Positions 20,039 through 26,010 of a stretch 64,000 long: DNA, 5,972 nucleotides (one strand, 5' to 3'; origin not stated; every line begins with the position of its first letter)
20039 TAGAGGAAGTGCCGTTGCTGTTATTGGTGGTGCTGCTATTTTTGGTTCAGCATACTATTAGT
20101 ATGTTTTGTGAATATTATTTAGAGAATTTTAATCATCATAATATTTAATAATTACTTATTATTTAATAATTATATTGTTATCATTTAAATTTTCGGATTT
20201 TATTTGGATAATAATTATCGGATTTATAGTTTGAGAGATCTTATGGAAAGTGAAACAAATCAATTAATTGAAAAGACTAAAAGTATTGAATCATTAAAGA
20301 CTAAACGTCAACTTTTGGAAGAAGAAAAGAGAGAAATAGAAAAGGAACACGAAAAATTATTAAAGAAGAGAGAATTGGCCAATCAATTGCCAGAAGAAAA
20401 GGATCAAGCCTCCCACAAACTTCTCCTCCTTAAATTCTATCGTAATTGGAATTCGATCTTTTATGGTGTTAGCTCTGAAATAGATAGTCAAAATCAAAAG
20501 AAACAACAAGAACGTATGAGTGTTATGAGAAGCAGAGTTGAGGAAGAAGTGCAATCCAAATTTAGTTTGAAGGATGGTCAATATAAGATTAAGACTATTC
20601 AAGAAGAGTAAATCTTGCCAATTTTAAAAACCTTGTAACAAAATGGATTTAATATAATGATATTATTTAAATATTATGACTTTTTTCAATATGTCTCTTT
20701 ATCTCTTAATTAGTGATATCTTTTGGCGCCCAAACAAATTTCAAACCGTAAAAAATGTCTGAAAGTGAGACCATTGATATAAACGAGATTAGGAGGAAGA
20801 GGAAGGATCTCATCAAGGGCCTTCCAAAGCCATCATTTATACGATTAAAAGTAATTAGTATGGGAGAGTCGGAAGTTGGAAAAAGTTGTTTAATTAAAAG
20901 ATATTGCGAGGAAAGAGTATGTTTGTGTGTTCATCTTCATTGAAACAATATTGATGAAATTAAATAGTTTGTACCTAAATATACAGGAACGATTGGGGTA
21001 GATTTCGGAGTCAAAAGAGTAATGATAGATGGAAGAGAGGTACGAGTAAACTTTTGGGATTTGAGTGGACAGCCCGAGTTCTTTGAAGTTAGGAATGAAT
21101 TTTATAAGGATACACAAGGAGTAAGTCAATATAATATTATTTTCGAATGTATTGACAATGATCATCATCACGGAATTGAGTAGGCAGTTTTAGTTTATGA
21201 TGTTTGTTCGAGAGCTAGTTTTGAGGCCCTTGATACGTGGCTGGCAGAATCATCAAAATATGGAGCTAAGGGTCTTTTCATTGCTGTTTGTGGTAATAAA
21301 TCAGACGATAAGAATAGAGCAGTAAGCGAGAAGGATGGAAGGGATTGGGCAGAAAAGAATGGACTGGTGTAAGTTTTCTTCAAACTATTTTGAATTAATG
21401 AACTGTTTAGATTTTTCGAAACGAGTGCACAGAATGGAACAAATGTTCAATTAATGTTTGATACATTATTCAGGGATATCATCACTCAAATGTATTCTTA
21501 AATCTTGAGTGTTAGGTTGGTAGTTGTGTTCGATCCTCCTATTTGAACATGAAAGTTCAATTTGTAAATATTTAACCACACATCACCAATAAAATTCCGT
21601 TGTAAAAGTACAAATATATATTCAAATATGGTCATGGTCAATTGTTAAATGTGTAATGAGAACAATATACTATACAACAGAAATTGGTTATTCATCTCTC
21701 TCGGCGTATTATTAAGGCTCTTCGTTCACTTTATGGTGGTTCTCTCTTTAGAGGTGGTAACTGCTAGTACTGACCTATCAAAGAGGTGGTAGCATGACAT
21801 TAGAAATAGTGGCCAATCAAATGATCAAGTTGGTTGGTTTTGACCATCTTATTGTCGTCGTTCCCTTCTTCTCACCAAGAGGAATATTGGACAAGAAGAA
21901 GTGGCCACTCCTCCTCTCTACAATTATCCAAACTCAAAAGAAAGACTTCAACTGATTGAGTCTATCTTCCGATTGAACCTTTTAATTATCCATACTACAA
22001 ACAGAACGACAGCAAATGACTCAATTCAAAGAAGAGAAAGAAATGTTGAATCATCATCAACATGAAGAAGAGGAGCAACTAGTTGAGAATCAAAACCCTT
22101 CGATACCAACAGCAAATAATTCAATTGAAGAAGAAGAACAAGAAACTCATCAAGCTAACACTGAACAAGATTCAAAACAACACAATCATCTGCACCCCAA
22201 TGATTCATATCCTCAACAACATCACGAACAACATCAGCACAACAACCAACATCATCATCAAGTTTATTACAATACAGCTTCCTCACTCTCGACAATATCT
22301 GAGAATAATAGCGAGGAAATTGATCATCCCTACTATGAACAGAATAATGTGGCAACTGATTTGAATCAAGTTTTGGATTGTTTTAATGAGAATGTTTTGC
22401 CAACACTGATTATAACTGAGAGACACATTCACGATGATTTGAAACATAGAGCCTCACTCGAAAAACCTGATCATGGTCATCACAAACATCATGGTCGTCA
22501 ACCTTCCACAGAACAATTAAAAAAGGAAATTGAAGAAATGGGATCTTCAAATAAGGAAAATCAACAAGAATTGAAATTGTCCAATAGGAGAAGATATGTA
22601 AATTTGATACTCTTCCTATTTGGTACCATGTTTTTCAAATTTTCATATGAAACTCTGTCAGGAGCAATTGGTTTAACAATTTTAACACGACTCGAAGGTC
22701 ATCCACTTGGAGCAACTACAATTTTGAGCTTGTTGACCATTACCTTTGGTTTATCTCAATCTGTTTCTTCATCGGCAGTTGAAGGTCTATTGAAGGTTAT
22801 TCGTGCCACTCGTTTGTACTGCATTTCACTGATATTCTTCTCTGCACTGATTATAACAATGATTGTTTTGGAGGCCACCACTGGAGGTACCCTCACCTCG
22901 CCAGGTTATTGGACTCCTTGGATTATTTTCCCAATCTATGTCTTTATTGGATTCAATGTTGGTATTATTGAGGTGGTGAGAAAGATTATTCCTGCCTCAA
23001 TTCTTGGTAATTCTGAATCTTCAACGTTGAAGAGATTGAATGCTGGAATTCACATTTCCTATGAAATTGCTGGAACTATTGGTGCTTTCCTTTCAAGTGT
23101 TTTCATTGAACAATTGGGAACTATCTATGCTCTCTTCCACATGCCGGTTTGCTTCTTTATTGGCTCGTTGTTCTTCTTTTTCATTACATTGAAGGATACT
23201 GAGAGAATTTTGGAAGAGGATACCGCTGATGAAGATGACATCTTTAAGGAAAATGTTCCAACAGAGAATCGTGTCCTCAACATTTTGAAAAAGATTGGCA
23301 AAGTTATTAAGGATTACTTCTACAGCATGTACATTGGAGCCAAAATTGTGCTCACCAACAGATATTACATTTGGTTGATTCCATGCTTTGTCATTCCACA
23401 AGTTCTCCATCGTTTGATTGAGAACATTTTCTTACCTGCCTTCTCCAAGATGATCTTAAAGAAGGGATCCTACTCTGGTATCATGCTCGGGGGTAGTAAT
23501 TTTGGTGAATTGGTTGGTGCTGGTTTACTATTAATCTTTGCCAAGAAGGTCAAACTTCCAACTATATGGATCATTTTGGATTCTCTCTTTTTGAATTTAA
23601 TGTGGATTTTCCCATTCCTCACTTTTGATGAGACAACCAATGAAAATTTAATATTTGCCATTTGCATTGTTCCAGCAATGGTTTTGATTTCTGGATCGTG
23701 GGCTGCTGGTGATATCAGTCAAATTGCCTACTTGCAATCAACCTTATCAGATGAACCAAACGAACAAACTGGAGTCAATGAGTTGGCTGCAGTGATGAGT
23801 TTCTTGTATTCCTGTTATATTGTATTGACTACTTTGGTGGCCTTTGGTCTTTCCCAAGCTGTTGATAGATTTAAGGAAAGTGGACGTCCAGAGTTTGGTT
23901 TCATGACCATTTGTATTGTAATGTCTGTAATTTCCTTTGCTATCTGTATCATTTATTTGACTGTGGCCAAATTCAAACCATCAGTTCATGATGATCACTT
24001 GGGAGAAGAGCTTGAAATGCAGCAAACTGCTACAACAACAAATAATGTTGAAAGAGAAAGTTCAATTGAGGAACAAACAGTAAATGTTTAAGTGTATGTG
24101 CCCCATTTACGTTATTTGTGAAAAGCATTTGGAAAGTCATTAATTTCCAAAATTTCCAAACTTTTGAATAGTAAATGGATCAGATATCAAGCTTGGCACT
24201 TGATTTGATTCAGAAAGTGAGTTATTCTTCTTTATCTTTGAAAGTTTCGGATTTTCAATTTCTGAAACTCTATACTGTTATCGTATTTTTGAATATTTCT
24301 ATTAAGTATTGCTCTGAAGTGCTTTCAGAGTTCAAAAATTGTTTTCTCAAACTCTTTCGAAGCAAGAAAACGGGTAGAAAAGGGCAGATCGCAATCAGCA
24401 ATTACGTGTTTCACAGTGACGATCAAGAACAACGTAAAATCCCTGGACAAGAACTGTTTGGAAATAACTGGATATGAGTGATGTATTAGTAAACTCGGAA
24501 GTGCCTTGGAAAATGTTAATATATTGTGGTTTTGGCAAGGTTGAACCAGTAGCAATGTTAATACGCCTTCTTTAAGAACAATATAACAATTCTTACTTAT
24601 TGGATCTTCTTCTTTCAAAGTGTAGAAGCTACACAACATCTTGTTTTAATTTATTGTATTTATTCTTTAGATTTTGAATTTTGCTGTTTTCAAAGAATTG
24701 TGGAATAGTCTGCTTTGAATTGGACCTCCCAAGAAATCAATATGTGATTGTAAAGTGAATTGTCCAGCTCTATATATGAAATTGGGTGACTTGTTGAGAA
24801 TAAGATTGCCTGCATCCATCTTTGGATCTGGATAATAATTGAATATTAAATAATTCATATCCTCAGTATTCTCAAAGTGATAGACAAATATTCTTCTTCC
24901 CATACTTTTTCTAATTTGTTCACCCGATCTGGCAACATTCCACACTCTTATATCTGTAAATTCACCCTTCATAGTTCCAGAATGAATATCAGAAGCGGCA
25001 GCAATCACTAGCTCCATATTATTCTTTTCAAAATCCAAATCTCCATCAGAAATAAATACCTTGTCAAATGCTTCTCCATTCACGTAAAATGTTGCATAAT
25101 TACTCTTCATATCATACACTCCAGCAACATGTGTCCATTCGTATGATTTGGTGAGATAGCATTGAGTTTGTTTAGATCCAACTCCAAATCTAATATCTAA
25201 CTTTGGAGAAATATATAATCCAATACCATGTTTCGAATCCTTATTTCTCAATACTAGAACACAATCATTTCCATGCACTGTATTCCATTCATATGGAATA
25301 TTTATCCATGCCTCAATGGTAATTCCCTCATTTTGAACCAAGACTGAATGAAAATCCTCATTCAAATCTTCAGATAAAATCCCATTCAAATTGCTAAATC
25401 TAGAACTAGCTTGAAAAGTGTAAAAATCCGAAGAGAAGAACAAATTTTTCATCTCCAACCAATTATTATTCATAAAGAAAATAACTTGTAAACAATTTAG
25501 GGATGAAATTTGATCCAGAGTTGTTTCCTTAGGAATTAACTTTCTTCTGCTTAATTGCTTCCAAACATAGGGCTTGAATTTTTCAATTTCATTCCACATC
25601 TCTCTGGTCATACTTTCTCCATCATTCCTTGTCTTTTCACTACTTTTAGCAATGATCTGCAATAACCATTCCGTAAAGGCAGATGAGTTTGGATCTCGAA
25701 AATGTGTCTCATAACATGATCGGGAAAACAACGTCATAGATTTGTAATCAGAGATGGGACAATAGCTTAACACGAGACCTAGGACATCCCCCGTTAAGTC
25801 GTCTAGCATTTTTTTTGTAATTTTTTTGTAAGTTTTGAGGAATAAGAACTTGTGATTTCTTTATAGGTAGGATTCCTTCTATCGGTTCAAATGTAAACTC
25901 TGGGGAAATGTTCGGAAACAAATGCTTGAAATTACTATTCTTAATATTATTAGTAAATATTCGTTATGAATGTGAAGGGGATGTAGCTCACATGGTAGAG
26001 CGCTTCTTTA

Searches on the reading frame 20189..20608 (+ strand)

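Call 21: search_protein_families(library=pfam, proteins=[window:20189-20608:+], max_evalue=0.01)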
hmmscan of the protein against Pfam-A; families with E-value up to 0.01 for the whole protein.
window:20189-20608:+ (140 aa): 1 family
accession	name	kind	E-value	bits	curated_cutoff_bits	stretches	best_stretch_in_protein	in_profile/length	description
PF04098.21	Rad52_Rad22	-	0.0059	17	20.3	1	63-134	17-90/153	Rad52/22 family double-strand break repair protein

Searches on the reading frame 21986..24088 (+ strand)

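Call 20: search_protein_families(library=pfam, proteins=[window:21986-24088:+], max_evalue=0.01)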
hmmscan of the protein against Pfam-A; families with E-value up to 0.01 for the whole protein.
window:21986-24088:+ (701 aa): 1 family
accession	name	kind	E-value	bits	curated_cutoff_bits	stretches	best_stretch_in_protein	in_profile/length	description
PF03172.18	HSR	-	0.0085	16.7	24.9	0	391-441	19-69/99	HSR domain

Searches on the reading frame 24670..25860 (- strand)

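Call 21: search_protein_families(library=pfam, proteins=[window:24670-25860:-], max_evalue=0.01)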
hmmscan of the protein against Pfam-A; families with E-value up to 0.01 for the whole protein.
window:24670-25860:- (397 aa): 2 families
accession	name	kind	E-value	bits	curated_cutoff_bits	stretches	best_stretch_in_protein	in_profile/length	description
PF13385.13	Laminin_G_3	-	8.7e-16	58.9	27.6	1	171-316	10-150/151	Concanavalin A-like lectin/glucanases superfamily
PF00354.24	Pentaxin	-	0.00066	19.9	25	1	206-320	48-167/194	Pentaxin family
